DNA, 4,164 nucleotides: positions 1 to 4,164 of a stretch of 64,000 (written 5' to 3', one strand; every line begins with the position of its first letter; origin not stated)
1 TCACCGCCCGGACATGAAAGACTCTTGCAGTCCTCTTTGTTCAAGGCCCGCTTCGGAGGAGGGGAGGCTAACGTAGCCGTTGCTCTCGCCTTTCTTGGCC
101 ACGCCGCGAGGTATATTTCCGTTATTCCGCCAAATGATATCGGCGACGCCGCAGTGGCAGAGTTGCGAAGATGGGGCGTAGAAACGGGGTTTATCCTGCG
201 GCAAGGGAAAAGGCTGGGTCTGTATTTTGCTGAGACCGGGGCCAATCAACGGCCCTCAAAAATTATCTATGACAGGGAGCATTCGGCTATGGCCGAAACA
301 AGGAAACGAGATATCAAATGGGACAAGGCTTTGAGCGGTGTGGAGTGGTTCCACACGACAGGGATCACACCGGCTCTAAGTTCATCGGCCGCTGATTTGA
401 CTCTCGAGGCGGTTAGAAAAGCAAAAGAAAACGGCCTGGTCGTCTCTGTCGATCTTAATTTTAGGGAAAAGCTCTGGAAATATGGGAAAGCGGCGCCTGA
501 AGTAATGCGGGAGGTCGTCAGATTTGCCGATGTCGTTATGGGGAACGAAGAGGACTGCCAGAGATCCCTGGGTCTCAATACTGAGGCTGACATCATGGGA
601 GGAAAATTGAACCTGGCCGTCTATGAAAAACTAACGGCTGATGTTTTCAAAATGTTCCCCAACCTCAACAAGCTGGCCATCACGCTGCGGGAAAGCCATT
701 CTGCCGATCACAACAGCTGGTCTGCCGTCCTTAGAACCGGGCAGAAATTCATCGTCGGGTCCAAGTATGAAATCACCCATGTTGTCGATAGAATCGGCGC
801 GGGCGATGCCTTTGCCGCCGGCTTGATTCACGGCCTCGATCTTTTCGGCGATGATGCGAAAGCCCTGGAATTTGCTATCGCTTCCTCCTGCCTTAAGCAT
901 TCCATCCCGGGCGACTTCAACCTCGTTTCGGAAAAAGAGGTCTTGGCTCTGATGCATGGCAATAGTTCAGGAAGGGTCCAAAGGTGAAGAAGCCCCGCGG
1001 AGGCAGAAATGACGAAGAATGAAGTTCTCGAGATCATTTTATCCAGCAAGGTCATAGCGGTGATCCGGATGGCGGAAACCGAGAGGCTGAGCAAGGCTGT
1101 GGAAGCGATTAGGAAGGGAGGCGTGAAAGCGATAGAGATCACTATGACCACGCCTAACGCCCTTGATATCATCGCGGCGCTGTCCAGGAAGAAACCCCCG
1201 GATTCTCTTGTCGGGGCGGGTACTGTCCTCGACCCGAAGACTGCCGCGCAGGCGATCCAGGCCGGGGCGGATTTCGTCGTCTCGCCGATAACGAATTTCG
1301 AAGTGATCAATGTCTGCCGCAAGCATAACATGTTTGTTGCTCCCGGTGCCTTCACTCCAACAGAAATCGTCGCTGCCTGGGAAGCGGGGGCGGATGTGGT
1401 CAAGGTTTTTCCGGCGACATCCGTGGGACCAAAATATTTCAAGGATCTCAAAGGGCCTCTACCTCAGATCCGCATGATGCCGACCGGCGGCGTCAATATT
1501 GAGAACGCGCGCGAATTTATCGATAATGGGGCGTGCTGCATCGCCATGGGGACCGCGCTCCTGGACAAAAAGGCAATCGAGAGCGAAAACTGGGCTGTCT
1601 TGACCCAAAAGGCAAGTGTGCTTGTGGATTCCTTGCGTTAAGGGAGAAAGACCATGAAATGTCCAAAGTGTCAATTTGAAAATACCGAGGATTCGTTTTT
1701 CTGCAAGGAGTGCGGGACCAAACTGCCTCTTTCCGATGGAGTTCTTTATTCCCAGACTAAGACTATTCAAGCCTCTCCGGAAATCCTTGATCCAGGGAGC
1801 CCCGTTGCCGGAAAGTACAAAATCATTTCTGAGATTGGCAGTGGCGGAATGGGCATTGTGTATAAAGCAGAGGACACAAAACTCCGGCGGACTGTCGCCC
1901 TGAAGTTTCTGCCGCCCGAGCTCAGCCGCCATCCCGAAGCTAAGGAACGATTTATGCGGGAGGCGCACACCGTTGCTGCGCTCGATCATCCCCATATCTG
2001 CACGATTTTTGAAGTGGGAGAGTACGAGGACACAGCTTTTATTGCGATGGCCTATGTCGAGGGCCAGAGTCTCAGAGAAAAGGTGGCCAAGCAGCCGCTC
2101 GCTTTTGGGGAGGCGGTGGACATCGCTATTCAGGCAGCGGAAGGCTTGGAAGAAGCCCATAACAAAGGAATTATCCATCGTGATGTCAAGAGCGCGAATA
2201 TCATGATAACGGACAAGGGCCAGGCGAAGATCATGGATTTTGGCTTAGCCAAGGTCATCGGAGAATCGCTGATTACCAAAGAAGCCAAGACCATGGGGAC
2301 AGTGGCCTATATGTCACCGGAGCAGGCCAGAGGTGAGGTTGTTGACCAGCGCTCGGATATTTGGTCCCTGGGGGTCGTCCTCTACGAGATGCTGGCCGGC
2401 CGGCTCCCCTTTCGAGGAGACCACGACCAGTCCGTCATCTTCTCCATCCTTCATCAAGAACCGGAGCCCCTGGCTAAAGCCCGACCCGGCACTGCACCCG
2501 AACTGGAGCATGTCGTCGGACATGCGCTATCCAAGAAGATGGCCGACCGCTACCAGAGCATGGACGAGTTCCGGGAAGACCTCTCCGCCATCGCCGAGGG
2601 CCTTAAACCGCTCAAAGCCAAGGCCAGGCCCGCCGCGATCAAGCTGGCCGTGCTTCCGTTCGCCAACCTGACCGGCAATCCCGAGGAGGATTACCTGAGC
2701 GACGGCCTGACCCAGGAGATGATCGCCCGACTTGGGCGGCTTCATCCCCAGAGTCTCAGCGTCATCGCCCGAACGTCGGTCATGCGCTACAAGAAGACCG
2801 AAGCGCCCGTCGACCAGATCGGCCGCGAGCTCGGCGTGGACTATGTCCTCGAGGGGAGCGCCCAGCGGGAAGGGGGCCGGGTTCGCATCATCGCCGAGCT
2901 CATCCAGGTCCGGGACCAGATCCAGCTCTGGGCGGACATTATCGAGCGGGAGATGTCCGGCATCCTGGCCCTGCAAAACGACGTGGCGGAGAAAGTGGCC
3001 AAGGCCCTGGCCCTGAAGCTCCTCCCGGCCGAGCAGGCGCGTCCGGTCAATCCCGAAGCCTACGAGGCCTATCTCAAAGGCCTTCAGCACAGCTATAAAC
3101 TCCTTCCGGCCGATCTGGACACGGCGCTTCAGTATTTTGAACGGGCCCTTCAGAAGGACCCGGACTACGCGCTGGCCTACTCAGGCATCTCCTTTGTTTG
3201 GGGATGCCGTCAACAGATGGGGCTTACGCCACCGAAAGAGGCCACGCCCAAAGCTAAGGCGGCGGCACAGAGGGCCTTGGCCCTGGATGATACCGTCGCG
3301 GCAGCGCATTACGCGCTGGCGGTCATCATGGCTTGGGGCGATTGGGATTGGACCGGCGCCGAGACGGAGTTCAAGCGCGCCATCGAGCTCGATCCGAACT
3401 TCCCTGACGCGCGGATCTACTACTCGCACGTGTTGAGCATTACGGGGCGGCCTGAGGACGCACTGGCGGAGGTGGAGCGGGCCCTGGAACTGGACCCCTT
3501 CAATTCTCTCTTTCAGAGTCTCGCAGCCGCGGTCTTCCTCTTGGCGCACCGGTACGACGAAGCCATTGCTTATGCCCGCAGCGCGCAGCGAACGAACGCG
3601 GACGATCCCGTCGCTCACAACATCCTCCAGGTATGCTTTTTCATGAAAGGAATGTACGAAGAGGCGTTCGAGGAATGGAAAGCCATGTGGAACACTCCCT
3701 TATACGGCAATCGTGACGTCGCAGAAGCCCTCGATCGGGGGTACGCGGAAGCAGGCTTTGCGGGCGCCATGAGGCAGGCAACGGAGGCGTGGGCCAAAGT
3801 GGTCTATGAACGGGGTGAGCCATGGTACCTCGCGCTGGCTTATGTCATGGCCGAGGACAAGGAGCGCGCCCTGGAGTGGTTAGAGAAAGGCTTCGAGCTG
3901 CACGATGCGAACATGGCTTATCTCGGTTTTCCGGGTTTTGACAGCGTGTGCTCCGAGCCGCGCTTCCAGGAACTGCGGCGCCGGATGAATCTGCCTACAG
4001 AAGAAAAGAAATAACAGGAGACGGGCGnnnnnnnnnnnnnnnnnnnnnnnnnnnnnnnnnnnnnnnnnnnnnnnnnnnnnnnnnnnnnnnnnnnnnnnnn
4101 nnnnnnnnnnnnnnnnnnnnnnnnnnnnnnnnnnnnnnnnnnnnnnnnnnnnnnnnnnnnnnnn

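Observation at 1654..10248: Array of three consecutive zinc-ribbon Ser/Thr kinases, two of them recent tandem duplicates with a sensor-plus-hydrolase C-terminus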

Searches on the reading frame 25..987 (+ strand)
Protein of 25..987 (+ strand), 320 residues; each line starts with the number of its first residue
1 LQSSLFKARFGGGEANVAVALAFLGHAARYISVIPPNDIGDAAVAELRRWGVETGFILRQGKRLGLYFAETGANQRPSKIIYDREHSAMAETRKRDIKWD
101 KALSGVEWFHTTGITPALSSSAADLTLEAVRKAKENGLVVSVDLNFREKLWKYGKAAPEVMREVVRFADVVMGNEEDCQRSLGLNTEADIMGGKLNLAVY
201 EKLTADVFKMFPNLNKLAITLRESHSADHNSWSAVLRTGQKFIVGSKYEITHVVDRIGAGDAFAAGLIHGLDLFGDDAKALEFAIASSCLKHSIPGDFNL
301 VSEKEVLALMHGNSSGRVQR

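Call 3: search_protein_families(library=pfam, proteins=[window:25-987:+], max_evalue=0.01)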
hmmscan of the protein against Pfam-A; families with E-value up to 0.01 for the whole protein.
window:25-987:+ (320 aa): 1 family
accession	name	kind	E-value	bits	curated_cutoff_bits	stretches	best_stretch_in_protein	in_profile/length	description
PF00294.29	PfkB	-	2.1e-30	106.5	25.8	1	6-291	31-289/302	pfkB family carbohydrate kinase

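Call 27: search_protein_families(library=ncbifam, proteins=[window:25-987:+], max_evalue=0.001)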
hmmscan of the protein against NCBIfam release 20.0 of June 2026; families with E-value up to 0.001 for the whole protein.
window:25-987:+ (320 aa): 18 families
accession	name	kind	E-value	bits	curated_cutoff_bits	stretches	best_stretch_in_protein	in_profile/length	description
NF041633.1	trifunc_aldol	exception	3.7e-132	441.7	700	1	2-320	264-580/580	KHG/KDPG aldolase/sugar kinase fusion protein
NF041332.1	KDG_KDGal_kin_Halo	equivalog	3.3e-53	181.2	440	1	6-320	28-320/320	bifunctional 2-dehydro-3-deoxygluconokinase/2-dehydro-3-deoxygalactonokinase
TIGR04382.1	myo_inos_iolC_N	equivalog_domain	6.3e-28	97.9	300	1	4-290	27-288/309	5-dehydro-2-deoxygluconokinase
NF040938.1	KDG_KDGal_kin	equivalog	2.8e-27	95.6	400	1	5-304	24-296/305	bifunctional 2-dehydro-3-deoxygluconokinase/2-dehydro-3-deoxygalactonokinase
NF006957.1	PRK09434.1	equivalog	5.1e-16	59.1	450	1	11-177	27-189/302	fructokinase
NF052444.1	DhDoxglucKinKdgK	equivalog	4e-15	56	400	1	4-191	18-212/303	2-dehydro-3-deoxygluconokinase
NF053626.1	RibKinHalex1628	equivalog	8.6e-11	41.9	330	1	234-310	214-291/293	ATP-dependent ribose-1-phosphate kinase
NF041134.1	R1P_kin_Thcocales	equivalog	1.6e-10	40.9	500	1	10-183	36-183/291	ADP-dependent ribose-1-phosphate kinase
NF049991.1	TagKinase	equivalog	4.2e-10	38.9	420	1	21-199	51-226/321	tagatose kinase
NF047869.1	myo_kin_aldol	exception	3.3e-08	32.4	600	1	4-289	32-309/586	bifunctional 5-dehydro-2-deoxygluconokinase/5-dehydro-2-deoxyphosphogluconate aldolase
TIGR02152.1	D_ribokin_bact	equivalog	2.7e-07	30.2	299.65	0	4-59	28-83/298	ribokinase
NF007321.0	PRK09813.1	equivalog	5.7e-07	29.3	247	0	238-272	202-235/261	fructoselysine 6-kinase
TIGR03168.1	1-PFK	subfamily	1.7e-06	27.1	216.4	1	235-296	226-286/305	hexose kinase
TIGR03828.1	pfkB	equivalog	8.8e-06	25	292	1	235-296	226-286/305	1-phosphofructokinase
NF007416.0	PRK09954.1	equivalog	4.2e-05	22.7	561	0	10-70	92-153/362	sugar kinase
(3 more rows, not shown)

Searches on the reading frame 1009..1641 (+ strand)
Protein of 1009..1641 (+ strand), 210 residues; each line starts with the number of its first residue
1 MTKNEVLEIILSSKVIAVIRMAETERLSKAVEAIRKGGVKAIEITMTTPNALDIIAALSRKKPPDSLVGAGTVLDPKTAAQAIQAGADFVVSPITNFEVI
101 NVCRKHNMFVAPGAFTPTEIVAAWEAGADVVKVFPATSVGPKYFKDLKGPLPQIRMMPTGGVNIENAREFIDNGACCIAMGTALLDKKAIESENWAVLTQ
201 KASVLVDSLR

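Call 3: search_protein_families(library=pfam, proteins=[window:1009-1641:+], max_evalue=0.01)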
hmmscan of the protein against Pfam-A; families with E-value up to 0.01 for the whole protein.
window:1009-1641:+ (210 aa): 3 families
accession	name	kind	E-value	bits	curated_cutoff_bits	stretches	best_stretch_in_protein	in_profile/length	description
PF01081.25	Aldolase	-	1.1e-49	169.1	27.8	1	9-200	4-195/196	KDPG and KHG aldolase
PF02581.23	TMP-TENI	-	0.00021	21.2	27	0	24-183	11-179/180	Thiamine monophosphate synthase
PF04309.18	G3P_antiterm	-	0.004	17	27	0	2-91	78-166/173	Glycerol-3-phosphate responsive antiterminator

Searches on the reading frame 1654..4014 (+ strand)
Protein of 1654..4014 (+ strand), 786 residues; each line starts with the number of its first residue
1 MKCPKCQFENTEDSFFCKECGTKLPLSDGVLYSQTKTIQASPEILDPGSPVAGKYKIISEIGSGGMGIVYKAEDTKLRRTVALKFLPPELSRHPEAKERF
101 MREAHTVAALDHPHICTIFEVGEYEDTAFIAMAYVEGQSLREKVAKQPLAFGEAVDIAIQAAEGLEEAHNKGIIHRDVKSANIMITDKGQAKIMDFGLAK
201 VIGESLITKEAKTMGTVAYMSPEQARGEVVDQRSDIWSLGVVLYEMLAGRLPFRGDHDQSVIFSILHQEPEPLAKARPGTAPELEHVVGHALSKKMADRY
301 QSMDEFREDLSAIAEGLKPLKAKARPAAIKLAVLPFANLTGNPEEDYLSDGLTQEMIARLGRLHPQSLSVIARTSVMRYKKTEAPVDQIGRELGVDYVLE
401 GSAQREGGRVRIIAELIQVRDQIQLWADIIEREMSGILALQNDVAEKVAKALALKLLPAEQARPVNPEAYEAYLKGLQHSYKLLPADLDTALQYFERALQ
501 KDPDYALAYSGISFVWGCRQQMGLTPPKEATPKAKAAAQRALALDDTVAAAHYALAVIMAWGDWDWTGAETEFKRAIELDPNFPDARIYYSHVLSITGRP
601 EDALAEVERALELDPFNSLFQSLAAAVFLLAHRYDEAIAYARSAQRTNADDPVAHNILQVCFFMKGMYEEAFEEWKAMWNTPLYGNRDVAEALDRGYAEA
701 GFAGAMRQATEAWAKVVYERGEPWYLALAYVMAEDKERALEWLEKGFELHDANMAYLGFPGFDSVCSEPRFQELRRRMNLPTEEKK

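Call 3: search_protein_families(library=pfam, proteins=[window:1654-4014:+], max_evalue=0.01)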
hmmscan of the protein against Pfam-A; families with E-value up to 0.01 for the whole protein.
window:1654-4014:+ (786 aa): 18 families
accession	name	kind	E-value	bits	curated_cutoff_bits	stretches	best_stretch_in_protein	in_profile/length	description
PF00069.31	Pkinase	-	4.9e-52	177.4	31.7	1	55-301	1-253/263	Protein kinase domain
PF07714.23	PK_Tyr_Ser-Thr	-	1.6e-40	139.5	23.1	1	57-300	3-249/258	Protein tyrosine and serine/threonine kinase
PF14559.12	TPR_19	-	1.1e-13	51.7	25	1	565-626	6-67/68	Tetratricopeptide repeat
PF13431.12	TPR_17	-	3e-13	49.4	24.4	1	573-604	2-33/34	Tetratricopeptide repeat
PF07719.23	TPR_2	-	1.8e-11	43.6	27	0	588-616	5-33/34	Tetratricopeptide repeat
PF13428.12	TPR_14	-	1.8e-09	37.8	23.5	0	584-621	1-38/44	Tetratricopeptide repeat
PF00515.34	TPR_1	-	2.3e-09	37.1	27.8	0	487-505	16-34/34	Tetratricopeptide repeat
PF13414.12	TPR_11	-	5.2e-09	36.1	26.8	0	487-511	9-33/42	TPR repeat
PF01636.29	APH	-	6.6e-07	29.8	23.2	0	61-167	5-106/239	Phosphotransferase enzyme family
PF13432.12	TPR_16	-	7.5e-07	29.9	32.7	2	598-652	11-65/65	Tetratricopeptide repeat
PF17667.7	Pkinase_fungal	-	1.2e-06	27.9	24.1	1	158-235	295-375/387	Fungal protein kinase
PF03109.22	ABC1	-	1.3e-06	28.2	22.9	1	98-212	118-227/244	ABC1 atypical kinase-like domain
PF12773.13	DZR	-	1.3e-05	25.7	27.3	1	3-25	1-23/45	Double zinc ribbon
PF23914.1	TPR_CcmH_CycH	-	3.2e-05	24.3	42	1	567-646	67-149/158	Cytochrome c-type biogenesis protein H TPR domain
PF12895.13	ANAPC3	-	0.00012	22.8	27.2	0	573-640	12-78/82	Anaphase-promoting complex, cyclosome, subunit 3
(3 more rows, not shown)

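Call 27: search_protein_families(library=ncbifam, proteins=[window:1654-4014:+], max_evalue=0.001)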
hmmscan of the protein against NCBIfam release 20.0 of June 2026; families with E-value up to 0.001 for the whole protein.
window:1654-4014:+ (786 aa): 31 families (the best 25 are shown)
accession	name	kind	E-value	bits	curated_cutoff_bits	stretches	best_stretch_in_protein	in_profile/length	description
NF033483.0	PknB_PASTA_kin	equivalog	5e-104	349.3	450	1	51-324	5-279/563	Stk1 family PASTA domain-containing Ser/Thr kinase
NF052427.1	StpK7MSMEG_1200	equivalog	8.2e-64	216.1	900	1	53-309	7-264/601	serine/threonine protein kinase StpK7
NF047741.1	antiphage_MADS6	equivalog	2.4e-48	165.1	460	2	137-318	282-465/612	methylation-associated defense system protein kinase MAD6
NF009651.0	PRK13184.1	equivalog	1.7e-45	155.3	839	1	53-316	2-293/932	serine/threonine-protein kinase PknD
TIGR03903.1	TOMM_kin_cyc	equivalog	4.3e-40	137.5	705.75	1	79-313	4-247/1267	TOMM system kinase/cyclase fusion protein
NF053615.1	SerThrKinAfsKStmc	equivalog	1.6e-30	106.5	1300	1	53-271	13-231/809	protein serine/threonine kinase AfsK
NF038150.1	lanthi_synth_IV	equivalog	1.1e-29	103.4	650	1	50-359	186-483/851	class IV lanthionine synthetase LanL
NF033442.0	BREX_PglW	equivalog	3.4e-25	88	990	2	36-257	495-714/1391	BREX system serine/threonine kinase PglW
NF009037.0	PRK12370.1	equivalog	7.6e-25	87.3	589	1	323-672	116-461/553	HilA/EilA family virulence transcriptional regulator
NF038151.1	lanthi_synth_III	equivalog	5.7e-16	58.1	575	1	54-248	221-424/833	class III lanthionine synthetase LanKC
NF043056.1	T4SS_LegK1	equivalog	8e-11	41.2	550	1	118-245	144-282/516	Dot/Icm T4SS effector kinase LegK1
TIGR02521.1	type_IV_pilW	equivalog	1.4e-10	41.2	154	1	529-672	45-189/234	type IV pilus biogenesis/stability protein PilW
NF033762.1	social_mot_Tgl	equivalog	2e-10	40.4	225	1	549-678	31-162/252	social motility TPR repeat lipoprotein Tgl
NF047558.1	TPR_END_plus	domain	5.4e-10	39.1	32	1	726-774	5-54/56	TPR end-of-group domain-containing protein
TIGR03724.2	arch_bud32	equivalog_domain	5.9e-10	39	125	1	97-201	37-133/193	KEOPS complex kinase/ATPase Bud32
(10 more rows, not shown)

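Call 59: list_cluster_members(proteins=[window:1654-4011:+, window:4028-7117:+, window:7132-10245:+, window:10257-12341:+])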
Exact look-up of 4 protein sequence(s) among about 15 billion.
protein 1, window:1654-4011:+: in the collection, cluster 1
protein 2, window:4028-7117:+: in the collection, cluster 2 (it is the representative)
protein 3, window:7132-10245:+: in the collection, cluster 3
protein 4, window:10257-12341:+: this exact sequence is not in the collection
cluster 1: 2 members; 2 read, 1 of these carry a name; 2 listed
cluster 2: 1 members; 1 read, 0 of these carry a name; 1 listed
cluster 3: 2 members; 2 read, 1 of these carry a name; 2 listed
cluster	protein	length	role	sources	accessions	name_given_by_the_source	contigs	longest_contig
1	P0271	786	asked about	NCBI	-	-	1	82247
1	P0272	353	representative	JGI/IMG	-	tetratricopeptide (TPR) repeat protein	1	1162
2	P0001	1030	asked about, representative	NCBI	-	-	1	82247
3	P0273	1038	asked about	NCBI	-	-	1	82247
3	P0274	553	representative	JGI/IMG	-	dienelactone hydrolase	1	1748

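Call 61: search_protein_families(library=padloc, proteins=[window:1654-4014:+], max_evalue=0.001)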
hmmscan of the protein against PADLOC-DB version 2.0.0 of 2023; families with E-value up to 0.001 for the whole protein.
window:1654-4014:+ (786 aa): 37 families (the best 25 are shown)
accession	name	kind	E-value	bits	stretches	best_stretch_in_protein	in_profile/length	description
PDLC04042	PD-T4-6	-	2.1e-97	324.3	1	50-323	6-282/292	-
PDLC04060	PD-T4-6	-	3.8e-95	317.6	1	49-317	4-273/486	-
PDLC04061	PD-T4-6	-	1.1e-92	310.1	1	51-317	14-287/510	-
PDLC04053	PD-T4-6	-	2.6e-90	301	1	51-332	7-290/311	-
PDLC04057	PD-T4-6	-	7.9e-86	286.8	1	48-312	3-269/443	-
PDLC04043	PD-T4-6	-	2.2e-84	282.1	1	51-314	13-278/452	-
PDLC04047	PD-T4-6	-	4.2e-82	273.8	1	48-313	5-272/327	-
PDLC04052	PD-T4-6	-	4.6e-82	274.8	1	51-345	7-308/496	-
PDLC04040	PD-T4-6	-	4.2e-81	271.3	1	61-324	2-276/547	-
PDLC04054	PD-T4-6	-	5.1e-80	267.5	1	47-328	5-288/347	-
PDLC04138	mad6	-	7.9e-77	257.6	1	49-326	47-326/659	mads_6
PDLC04048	PD-T4-6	-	4.1e-76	254.6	1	49-312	6-271/354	-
PDLC04039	PD-T4-6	-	5.1e-76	254.5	1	49-315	11-277/458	-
PDLC04041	PD-T4-6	-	1.4e-70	236.7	1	39-344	15-322/443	-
PDLC04064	PD-T4-6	-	6.4e-65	217.5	1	53-312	20-279/369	-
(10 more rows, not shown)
